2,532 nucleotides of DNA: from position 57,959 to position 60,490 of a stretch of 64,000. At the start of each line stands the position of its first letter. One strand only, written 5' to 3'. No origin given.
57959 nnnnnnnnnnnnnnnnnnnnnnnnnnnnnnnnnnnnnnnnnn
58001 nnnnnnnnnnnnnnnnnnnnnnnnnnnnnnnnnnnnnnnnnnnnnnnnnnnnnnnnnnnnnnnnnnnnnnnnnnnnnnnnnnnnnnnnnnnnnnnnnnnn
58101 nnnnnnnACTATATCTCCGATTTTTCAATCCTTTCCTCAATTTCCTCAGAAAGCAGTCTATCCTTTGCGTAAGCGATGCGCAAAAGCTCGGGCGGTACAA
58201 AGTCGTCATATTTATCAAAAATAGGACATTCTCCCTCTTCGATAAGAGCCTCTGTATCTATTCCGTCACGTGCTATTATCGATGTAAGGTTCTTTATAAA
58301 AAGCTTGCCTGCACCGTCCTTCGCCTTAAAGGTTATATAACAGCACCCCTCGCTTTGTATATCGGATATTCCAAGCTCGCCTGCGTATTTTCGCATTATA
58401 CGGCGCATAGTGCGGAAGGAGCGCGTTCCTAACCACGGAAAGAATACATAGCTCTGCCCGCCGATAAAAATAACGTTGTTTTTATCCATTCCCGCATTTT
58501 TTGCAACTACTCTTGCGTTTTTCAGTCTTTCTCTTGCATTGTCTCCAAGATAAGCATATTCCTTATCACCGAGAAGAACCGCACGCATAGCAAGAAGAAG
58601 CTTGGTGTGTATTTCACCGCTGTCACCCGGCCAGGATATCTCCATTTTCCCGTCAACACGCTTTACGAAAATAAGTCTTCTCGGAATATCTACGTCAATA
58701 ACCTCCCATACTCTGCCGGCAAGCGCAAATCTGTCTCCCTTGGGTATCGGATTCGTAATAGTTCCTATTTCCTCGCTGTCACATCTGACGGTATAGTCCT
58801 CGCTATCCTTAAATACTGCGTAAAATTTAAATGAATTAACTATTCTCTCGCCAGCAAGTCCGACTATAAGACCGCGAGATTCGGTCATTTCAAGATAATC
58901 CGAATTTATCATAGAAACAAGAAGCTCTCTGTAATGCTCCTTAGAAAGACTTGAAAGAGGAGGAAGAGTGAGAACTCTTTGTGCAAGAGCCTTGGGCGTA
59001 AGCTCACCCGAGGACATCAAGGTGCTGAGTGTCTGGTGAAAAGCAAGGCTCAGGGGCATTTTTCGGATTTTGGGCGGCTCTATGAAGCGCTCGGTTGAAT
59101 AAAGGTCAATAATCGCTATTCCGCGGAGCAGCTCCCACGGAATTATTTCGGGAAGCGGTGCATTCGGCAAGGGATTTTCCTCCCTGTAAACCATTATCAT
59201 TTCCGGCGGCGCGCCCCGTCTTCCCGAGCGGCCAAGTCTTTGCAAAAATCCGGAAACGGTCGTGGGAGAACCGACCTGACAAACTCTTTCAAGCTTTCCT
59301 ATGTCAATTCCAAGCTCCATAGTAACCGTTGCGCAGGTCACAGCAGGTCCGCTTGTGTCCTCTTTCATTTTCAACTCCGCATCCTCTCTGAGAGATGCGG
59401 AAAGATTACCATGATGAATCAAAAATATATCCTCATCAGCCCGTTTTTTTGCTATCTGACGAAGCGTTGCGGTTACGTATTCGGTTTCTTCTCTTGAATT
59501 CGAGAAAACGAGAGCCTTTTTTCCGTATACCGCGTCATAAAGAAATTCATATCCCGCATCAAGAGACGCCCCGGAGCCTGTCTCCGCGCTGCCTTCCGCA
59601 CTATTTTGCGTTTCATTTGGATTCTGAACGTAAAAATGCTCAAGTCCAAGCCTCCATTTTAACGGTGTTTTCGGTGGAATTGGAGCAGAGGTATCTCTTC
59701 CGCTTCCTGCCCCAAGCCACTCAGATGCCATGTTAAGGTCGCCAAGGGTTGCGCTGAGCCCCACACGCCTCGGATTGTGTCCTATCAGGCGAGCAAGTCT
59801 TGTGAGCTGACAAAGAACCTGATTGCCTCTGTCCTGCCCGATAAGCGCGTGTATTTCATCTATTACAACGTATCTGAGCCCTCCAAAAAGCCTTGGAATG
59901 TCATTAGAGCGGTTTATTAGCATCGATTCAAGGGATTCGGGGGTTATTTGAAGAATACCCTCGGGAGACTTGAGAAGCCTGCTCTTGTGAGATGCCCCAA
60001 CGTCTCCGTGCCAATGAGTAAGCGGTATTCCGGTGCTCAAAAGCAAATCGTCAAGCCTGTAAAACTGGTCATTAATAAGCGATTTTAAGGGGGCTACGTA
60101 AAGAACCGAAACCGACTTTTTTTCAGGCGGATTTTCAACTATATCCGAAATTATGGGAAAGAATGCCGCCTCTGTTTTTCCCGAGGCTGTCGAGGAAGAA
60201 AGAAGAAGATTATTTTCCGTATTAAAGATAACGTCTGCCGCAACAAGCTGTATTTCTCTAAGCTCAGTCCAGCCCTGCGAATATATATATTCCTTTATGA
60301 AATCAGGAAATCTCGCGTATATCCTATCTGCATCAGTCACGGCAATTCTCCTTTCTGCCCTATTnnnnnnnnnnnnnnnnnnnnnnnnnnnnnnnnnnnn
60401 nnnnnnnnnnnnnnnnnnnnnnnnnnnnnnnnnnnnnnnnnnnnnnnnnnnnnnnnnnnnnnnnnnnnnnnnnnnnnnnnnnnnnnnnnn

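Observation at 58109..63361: Self-contained TerB-N/TerB-C + DUF2791-like ATPase + Lhr-like DEAH helicase operon (Shango-type conflict system) between ispE and hslO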

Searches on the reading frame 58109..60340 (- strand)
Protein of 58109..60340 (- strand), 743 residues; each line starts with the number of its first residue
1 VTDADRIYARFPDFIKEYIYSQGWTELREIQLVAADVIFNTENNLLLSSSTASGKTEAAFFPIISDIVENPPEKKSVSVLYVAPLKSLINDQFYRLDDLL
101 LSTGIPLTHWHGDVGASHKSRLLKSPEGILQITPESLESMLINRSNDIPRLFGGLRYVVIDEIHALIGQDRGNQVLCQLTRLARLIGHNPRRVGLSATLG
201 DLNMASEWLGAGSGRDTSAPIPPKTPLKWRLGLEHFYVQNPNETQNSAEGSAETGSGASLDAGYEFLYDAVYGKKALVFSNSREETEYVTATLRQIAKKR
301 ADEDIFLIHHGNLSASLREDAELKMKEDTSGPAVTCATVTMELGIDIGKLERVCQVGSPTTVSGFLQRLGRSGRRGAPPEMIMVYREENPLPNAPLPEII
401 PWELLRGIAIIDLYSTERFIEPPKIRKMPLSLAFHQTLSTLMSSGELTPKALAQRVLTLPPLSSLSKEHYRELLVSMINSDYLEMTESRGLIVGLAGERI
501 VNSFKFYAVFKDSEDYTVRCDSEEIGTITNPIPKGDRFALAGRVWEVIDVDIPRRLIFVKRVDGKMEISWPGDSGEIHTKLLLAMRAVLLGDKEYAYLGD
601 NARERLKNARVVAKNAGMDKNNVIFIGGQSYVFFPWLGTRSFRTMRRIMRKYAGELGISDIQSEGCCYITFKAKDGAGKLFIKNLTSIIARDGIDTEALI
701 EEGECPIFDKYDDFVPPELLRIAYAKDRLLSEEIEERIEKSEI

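Call 3: search_protein_families(library=pfam, proteins=[window:58109-60340:-], max_evalue=0.01)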
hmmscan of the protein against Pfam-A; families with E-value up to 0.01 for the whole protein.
window:58109-60340:- (743 aa): 3 families
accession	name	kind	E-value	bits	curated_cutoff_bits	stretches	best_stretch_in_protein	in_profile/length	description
PF00270.35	DEAD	-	1.8e-27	96.5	26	1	29-200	2-161/167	DEAD/DEAH box helicase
PF00271.37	Helicase_C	-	1.2e-12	48.5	23.5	1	269-376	8-110/110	Helicase conserved C-terminal domain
PF04851.21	ResIII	-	4.1e-05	24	22.5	1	27-199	4-162/164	Type III restriction enzyme, res subunit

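Call 4: search_protein_families(library=padloc, proteins=[window:58109-60340:-], max_evalue=0.01)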
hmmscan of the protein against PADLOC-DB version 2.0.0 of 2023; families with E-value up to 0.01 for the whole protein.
window:58109-60340:- (743 aa): 50 families (the best 25 are shown)
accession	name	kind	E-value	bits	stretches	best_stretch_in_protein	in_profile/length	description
PDLC03960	SngC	-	2.8e-234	778.1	1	7-733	5-712/720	-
PDLC02503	BrxHI|BrxHII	-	9.9e-123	408.8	1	20-655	18-615/698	BrxHI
PDLC02501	BrxHI|BrxHII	-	2.3e-82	275.5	1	7-610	3-573/925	BrxHI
PDLC02897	DpdJ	-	2e-31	106.7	1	44-375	116-451/1570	DpdJ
PDLC00037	DruE3|DruE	-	1.4e-19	67.4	2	37-203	112-303/2055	SNF2 family N-terminal domain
PDLC00036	DruE3|DruE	-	1.4e-17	60.2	2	40-194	106-277/2023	SNF2 family N-terminal domain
PDLC00035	DruE3|DruE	-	2.6e-17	59.8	2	31-200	107-300/1460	SNF2 family N-terminal domain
PDLC02896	DpdJ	-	2.4e-14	50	3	121-201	331-414/1487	DpdJ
PDLC00192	HamB1|HamB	-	2.9e-14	49.7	1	22-214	264-449/1104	DEAD-box helicase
PDLC00013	DruE1|DruE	-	2.9e-13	46.6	2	334-389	1085-1140/1776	SNF2 family N-terminal domain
PDLC02569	DrmA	-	4.8e-12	42.5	1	266-375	761-873/1095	DrmA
PDLC01761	Cas3b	-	8.9e-12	42.5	2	26-123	219-303/705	-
PDLC02864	DpdF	-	4.3e-11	40.3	1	265-388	226-341/610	DpdF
PDLC01196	Cas3d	-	8.4e-11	39.1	2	29-99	17-77/594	CAS-I-D; effector_G3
PDLC01252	Cas3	-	8.7e-11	39.8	1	46-385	3-298/324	CAS-I; effector_G3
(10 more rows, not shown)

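Call 20: search_protein_families(library=ncbifam, proteins=[window:58109-60340:-], max_evalue=0.001)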
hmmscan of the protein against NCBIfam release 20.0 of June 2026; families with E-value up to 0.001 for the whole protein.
window:58109-60340:- (743 aa): 23 families
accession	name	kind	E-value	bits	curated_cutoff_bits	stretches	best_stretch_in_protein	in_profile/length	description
TIGR04121.1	DEXH_lig_assoc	equivalog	2.4e-58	197.6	850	1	15-478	3-435/804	ligase-associated DNA damage response DEXH box helicase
NF010338.0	PRK13767.1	equivalog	1.4e-53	182.4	849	1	4-375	12-385/877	ATP-dependent helicase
TIGR03817.1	DECH_helic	hypoth_equivalog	2.4e-33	115.4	874.1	1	15-391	25-388/742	helicase/secretion neighborhood putative DEAH-box helicase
NF007284.0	PRK09751.1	equivalog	7e-28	96.5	1496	2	31-301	34-320/1538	ATP-dependent helicase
NF002654.0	PRK02362.1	equivalog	3.2e-16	58.8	887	1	11-322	8-291/739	ATP-dependent DNA helicase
NF002251.0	PRK01172.1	equivalog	4.1e-13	48.4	891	1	26-302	22-265/674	ATP-dependent DNA helicase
NF001308.0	PRK00254.1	equivalog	1e-12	47.1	1216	1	15-295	12-260/720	ATP-dependent DNA helicase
TIGR00614.1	recQ_fam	subfamily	1.2e-12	47.4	219.8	1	265-387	218-332/470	RecQ family ATP-dependent DNA helicase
NF040935.1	helicase_Hel308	equivalog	2.8e-12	45.6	1200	1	14-297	14-271/704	ATP-dependent DNA helicase Hel308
NF041067.1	DpdJ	equivalog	3.1e-12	45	800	1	121-201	324-407/1482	protein DpdJ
TIGR01389.1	recQ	equivalog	4.6e-10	38.6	640.2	1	274-388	225-331/591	DNA helicase RecQ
NF008394.0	PRK11192.1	equivalog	5.6e-08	32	507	1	274-377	248-343/441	ATP-dependent RNA helicase SrmB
NF041063.1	DpdF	equivalog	3.2e-07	29.3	550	1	42-165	158-281/813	protein DpdF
TIGR02621.3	cas3_GSU0051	exception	5.6e-07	28.7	400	1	158-388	171-388/854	type I-G CRISPR-associated helicase/endonuclease Cas3g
TIGR01587.1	cas3_core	equivalog_domain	6.3e-07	28.8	102.45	1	46-389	3-336/358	CRISPR-associated helicase Cas3'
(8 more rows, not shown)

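Call 21: search_solved_structures(query=window:58109-60340:-, max_evalue=0.001)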
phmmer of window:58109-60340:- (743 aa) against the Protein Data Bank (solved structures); distinct sequences matched with E-value up to 0.001: 81 (the best 60 are shown).
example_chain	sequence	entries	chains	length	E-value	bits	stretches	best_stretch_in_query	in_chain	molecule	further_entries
6znp_A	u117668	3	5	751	1.5e-23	86.1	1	15-386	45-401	Uncharacterized ATP-dependent helicase YprA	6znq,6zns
5v9x_A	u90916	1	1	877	6.1e-22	80.9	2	40-232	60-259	ATP-dependent DNA helicase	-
8alz_B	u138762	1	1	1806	1.1e-21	80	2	15-201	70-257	Activating signal cointegrator 1 complex subunit 3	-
7lhl_A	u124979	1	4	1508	2.7e-21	78.7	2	40-232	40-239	ATP-dependent DNA helicase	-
6qv3_A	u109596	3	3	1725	3.3e-19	71.8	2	27-203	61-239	Pre-mRNA splicing helicase-like protein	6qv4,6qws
5m59_A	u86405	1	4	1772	3.5e-19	71.7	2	27-203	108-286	Pre-mRNA splicing helicase-like protein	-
6qdv_B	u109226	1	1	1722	3.6e-17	65.1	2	22-209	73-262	U5 small nuclear ribonucleoprotein 200 kDa helicase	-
4f92_B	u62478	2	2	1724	3.6e-17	65.1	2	22-209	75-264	U5 small nuclear ribonucleoprotein 200 kDa helicase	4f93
4f91_B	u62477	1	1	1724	3.6e-17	65.1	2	22-209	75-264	U5 small nuclear ribonucleoprotein 200 kDa helicase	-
5urj_A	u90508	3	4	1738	3.7e-17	65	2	22-209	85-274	U5 small nuclear ribonucleoprotein 200 kDa helicase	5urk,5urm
4kit_B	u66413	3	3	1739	3.7e-17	65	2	22-209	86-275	U5 small nuclear ribonucleoprotein 200 kDa helicase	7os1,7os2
6s8q_B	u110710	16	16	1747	3.8e-17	65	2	22-209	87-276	U5 small nuclear ribonucleoprotein 200 kDa helicase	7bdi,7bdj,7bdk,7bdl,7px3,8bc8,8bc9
6s9i_B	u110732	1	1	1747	4.7e-17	64.7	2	22-209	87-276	U5 small nuclear ribonucleoprotein 200 kDa helicase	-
6s8o_B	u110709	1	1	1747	6e-17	64.3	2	22-209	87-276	U5 small nuclear ribonucleoprotein 200 kDa helicase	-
7zpq_CA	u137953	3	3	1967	6.8e-17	64.2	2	26-212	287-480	SLH1 isoform 1 | RQC trigger complex helicase SLH1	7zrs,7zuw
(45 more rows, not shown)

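Call 50: find_homologous_proteins(query=window:58109-60340:-, max_evalue=1e-10)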
Query window:58109-60340:- (743 aa): 8000 proteins with E <= 1e-10 among 8000 candidates; the best 120 are listed.
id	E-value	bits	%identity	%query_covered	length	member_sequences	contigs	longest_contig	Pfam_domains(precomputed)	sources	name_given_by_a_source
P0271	0.0e+0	1681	100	100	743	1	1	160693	PF00270.36,PF00271.38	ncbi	-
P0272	0.0e+0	1543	90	100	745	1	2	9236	PF00270.36,PF00271.38,PF04851.22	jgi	-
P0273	0.0e+0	1537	90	100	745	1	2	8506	PF00270.36,PF00271.38,PF04851.22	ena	-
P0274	0.0e+0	1529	89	100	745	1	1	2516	PF00270.36,PF00271.38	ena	-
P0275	0.0e+0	1515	89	100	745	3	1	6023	PF00270.36,PF00271.38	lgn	-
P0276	0.0e+0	1506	88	100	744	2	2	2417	PF00270.36,PF00271.38,PF04851.22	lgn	-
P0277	0.0e+0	1498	88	100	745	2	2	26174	PF00270.36,PF00271.38,PF04851.22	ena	-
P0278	0.0e+0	1483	87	100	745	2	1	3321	PF00270.36,PF00271.38,PF04851.22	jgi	jgi:ATP-dependent Lhr-like helicase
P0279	0.0e+0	1480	86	100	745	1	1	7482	PF00270.36,PF00271.38,PF04851.22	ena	-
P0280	0.0e+0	1471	86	100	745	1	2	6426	PF00270.36,PF00271.38,PF04851.22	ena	-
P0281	0.0e+0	1471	86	100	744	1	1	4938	PF00270.36,PF00271.38,PF04851.22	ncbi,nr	ncbi:MAG: DEAD/DEAH box helicase [Clostridia bacterium]|nr:DEAD/DEAH box helicase [Clostridia bacter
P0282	0.0e+0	1459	85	100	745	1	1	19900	PF00270.36,PF00271.38,PF04851.22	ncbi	-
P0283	0.0e+0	1457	85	100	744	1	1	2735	PF00270.36,PF00271.38,PF04851.22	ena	-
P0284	0.0e+0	1456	85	100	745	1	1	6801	PF00270.36,PF00271.38,PF04851.22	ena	-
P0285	0.0e+0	1454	85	100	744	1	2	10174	PF00270.36,PF00271.38,PF04851.22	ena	-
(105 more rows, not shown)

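Call 64: predict_structure(alignment_id=A2)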
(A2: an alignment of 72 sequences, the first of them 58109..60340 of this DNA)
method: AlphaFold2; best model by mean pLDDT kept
length: 743 residues; sequences in the alignment: 72
mean_pLDDT: 62.6   pTM: 0.46
mean pLDDT of the five models: 62.6, 62.4, 59.3, 59.2, 56.9
residues with pLDDT >= 90: 59; 70-90: 281; 50-70: 158; < 50: 245
segments of 3 or more residues with pLDDT < 50: 50-52, 224-394, 417-427, 495-515, 522-535, 537-543, 563-575
pLDDT, mean of each block of 10 residues (from residue 1): 72 81 64 84 79 70 87 86 70 72 79 62 82 86 86 91 75 85 90 74 80 83 40 26 35 27 23 33 40 46 43 35 40 33 25 23 28 27 26 57 68 50 42 60 66 68 73 71 67 50 35 48 43 47 53 57 35 51 86 67 74 83 85 86 90 91 82 87 91 87 58 68 77 87 80
secondary structure, 60 per line:
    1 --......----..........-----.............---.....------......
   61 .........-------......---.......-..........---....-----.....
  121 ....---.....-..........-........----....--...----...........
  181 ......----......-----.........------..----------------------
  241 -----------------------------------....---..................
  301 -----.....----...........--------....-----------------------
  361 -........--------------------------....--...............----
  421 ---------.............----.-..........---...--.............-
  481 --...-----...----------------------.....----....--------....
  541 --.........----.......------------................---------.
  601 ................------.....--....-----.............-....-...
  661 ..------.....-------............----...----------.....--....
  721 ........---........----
elements in order (helices of 4 or more, strands of 3 or more residues): H3-8 H13-22 H28-40 E44-48 H55-69 E77-82 H86-92 H94-103 E107-110 H116-124 E128-132 H134-143 H145-152 E157-160 H170-186 E191-196 H202-210 E276-279 H283-300 E306-310 H315-325 E334-337 H362-369 H396-399 H402-416 H430-442 H449-458 H467-479 E483-485 E491-493 E516-520 E525-528 E537-540 E543-551 E556-562 H575-590 H600-616 E623-627 E630-633 H639-651 H653-656 E658-662 E669-673 H681-692 H710-714 H717-728 H732-739

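Call 72: fold_search(model_id=the predicted structure, library=pdb)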
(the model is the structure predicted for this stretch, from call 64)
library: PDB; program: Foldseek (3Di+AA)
matches with E <= 10: 1473; with E <= 0.001: 500
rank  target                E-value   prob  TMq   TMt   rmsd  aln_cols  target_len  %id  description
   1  5v9x_A                6.5e-17  1.00  0.28  0.28  24.5       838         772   18  Structure of Mycobacterium smegmatis helicase Lhr bound to ssDNA and AMP-PNP (released 2017-12-06)
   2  6znq_B                1.2e-13  1.00  0.29  0.30  28.4       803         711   15  Crystal Structure of DUF1998 helicase MrfA bound to DNA and AMPPNP (released 2020-11-25)
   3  6znp_B                3.9e-13  1.00  0.28  0.30  29.1       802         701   16  Crystal Structure of DUF1998 helicase MrfA bound to DNA (released 2020-11-25)
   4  6znp_A                1.6e-12  1.00  0.28  0.28  29.4       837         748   15  Crystal Structure of DUF1998 helicase MrfA bound to DNA (released 2020-11-25)
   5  6zns                  3.8e-12  1.00  0.28  0.32  26.0       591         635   19  Crystal Structure of DUF1998 helicase MrfA (released 2020-11-25)
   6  2zj5                  1.7e-09  1.00  0.25  0.27  25.8       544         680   19  Archaeal DNA helicase Hjm complexed with ADP in form 1 (released 2009-02-10)
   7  8qcf_M                2.5e-09  1.00  0.25  0.28  23.6       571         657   16  yeast cytoplasmic exosome-Ski2 complex degrading a RNA substrate (released 2024-01-10)
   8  8r08_G                2.7e-09  1.00  0.26  0.32  14.8       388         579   17  Cryo-EM structure of the cross-exon pre-B+AMPPNP complex (released 2024-05-22)
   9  7zml_A                6.8e-09  1.00  0.22  0.35  15.7       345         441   20  Crystal structure of human RECQL5 helicase APO form in complex with engineered nanobody (Gluebody) G1-001 (released 2022-06-22)
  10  6qws                  9.0e-09  1.00  0.24  0.12  27.1       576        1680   16  Crystal structure of the Ski2 RNA-helicase Brr2 from Chaetomium thermophilum in the apo state (released 2020-01-15)
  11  6qv4                  1.0e-08  1.00  0.24  0.12  26.9       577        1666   18  Crystal structure of the Ski2 RNA-helicase Brr2 from Chaetomium thermophilum bound to ATP-gamma-S (released 2020-01-15)
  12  4tmu_A                1.1e-08  1.00  0.25  0.34  21.6       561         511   18  Crystal structure of RecQ catalytic core from C. sakazakii bound to DNA (released 2015-03-11)
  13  2wwy_B                1.1e-08  1.00  0.25  0.34  21.3       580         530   16  Structure of human RECQ-like helicase in complex with a DNA substrate (released 2009-12-29)
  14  7zmp_A                1.1e-08  1.00  0.23  0.36  23.3       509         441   19  Crystal structure of human RECQL5 helicase APO form in complex with engineered nanobody (Gluebody) G3-055 (released 2022-06-22)
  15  6crm_A                1.1e-08  1.00  0.24  0.34  22.0       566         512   17  Crystal Structure of RecQ catalytic core from C. sakazakii bound to an unfolded G-quadruplex (released 2018-10-17)
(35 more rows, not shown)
